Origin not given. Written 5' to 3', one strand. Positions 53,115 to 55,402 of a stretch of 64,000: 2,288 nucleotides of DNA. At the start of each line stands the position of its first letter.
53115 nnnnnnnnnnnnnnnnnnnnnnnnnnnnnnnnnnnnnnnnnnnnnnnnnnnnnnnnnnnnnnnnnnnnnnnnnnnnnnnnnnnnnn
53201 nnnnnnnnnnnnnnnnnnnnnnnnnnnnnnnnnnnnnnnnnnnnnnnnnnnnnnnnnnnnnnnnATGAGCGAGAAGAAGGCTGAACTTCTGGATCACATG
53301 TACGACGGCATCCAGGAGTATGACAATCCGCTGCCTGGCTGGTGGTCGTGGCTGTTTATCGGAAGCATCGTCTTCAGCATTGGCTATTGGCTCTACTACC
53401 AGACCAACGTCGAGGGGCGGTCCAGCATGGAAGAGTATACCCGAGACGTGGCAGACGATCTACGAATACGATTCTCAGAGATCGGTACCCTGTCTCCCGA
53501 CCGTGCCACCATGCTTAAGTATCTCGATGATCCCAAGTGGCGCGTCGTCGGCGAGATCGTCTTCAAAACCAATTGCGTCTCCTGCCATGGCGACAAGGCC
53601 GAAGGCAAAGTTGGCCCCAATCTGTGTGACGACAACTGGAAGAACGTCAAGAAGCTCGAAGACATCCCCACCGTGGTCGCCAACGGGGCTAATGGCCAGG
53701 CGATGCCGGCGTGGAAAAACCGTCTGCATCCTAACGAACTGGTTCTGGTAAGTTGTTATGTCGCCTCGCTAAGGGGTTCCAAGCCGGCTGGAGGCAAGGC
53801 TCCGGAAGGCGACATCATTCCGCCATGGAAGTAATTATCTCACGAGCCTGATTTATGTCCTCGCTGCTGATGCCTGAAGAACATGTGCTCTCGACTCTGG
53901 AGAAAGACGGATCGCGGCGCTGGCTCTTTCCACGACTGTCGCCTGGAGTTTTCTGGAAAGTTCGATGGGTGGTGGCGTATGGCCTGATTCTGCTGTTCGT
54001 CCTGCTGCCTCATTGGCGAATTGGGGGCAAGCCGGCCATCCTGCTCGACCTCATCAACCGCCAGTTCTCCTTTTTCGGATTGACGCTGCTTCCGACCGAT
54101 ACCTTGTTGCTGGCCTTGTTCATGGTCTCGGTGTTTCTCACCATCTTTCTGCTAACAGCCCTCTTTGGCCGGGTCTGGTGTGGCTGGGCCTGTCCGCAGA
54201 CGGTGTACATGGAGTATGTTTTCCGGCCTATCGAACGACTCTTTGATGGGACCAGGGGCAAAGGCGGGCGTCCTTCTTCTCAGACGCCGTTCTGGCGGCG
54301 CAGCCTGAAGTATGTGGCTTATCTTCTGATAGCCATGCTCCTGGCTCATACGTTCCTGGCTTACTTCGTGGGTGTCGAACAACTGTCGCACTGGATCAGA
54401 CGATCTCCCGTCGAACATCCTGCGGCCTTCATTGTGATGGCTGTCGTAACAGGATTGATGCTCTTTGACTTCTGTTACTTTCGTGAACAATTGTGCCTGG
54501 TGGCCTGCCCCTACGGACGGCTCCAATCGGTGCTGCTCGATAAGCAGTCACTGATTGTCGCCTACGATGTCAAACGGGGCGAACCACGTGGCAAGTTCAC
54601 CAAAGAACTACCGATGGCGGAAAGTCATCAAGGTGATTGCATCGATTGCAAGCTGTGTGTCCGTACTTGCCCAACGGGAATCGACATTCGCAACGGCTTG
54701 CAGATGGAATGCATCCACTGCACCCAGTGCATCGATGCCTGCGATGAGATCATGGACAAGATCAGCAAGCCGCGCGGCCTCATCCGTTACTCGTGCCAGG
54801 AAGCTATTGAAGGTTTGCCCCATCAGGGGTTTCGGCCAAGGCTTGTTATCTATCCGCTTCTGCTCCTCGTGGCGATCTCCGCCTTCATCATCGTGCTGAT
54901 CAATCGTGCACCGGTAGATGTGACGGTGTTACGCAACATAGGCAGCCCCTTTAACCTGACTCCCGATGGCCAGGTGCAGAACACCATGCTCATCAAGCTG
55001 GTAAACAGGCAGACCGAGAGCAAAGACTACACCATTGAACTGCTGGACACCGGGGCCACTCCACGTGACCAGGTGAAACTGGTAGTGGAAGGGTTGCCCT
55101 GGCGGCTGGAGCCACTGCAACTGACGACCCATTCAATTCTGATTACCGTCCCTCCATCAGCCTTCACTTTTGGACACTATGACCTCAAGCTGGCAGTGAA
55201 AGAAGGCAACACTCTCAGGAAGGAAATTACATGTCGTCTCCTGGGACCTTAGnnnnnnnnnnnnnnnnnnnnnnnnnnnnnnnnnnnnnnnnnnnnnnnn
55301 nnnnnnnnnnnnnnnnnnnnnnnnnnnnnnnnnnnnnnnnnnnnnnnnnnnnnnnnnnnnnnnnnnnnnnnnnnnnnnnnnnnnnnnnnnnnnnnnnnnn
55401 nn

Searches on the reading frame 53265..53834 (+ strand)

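Call 80: search_protein_families(library=ncbifam, proteins=[window:53265-53834:+], max_evalue=0.001)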
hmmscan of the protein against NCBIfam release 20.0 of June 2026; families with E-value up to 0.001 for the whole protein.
window:53265-53834:+ (189 aa): 8 families
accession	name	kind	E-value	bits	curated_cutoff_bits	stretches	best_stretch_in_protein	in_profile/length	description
TIGR00782.1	ccoP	equivalog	2.4e-28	99.3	179.95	2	89-171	199-283/285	cytochrome-c oxidase, cbb3-type subunit III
TIGR03872.1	cytochrome_MoxG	equivalog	4.3e-11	43.1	147.8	1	86-171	37-123/133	cytochrome c(L), periplasmic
NF045773.1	cytochro_C550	exception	8.6e-10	38.6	125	1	96-151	52-103/118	cytochrome c550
NF045930.1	Cytc6PetJCyano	equivalog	3.8e-08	33.2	135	1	95-167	30-103/110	cytochrome c6 PetJ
NF045774.1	cytochro_C551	exception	1.9e-07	31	118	1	96-149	42-91/110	cytochrome c551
NF011054.0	PRK14486.1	equivalog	2.3e-07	30.6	447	1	93-170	215-291/294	putative bifunctional cbb3-type cytochrome c oxidase subunit II/cytochrome c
NF050122.1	bc1_QcrC_actin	exception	8.1e-06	25.3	200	0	95-120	43-69/253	cytochrome bc1 complex diheme cytochrome c subunit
NF052248.1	SorU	equivalog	0.00045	20.4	100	1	103-166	12-72/72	SorU family sulfite dehydrogenase c-type cytochrome subunit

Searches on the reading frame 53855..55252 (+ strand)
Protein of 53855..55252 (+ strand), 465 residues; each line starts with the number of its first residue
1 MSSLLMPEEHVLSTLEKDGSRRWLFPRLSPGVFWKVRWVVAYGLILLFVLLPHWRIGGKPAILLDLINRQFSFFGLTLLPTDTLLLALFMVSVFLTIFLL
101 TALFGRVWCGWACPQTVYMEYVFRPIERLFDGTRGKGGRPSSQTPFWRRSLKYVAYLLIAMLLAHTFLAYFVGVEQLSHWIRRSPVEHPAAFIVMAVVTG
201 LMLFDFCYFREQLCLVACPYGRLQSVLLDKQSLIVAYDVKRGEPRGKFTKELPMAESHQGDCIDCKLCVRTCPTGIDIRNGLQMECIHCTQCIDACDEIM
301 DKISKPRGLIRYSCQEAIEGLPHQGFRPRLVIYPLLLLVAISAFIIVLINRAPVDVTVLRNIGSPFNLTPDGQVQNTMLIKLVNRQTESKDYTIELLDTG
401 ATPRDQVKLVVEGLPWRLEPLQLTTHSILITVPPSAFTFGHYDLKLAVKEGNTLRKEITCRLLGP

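Call 80: search_protein_families(library=ncbifam, proteins=[window:53855-55252:+], max_evalue=0.001)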
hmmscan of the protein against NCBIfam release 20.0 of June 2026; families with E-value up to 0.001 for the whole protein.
window:53855-55252:+ (465 aa): 6 families
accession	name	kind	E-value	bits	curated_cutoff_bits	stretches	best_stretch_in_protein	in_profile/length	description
TIGR02745.1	ccoG_rdxA_fixG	equivalog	3.6e-135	451.3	316.7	1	33-451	1-418/435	cytochrome c oxidase accessory protein CcoG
TIGR02163.1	napH_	subfamily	1.5e-05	24.6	213.05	1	35-238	3-198/255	NapH/MauN family ferredoxin-type protein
NF007013.0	PRK09477.1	equivalog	4.4e-05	22.7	234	1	37-235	28-218/286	quinol dehydrogenase ferredoxin subunit NapH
NF005506.0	PRK07118.1-5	equivalog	6.9e-05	22.4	388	1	192-301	155-262/279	Fe-S cluster domain-containing protein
NF038196.1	ferrodoxin_EFR1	subfamily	0.00068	19.7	75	0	259-297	183-225/242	EFR1 family ferrodoxin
NF007658.0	PRK10330.1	equivalog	0.00097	18.7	260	0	244-276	71-103/181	electron transport protein HydN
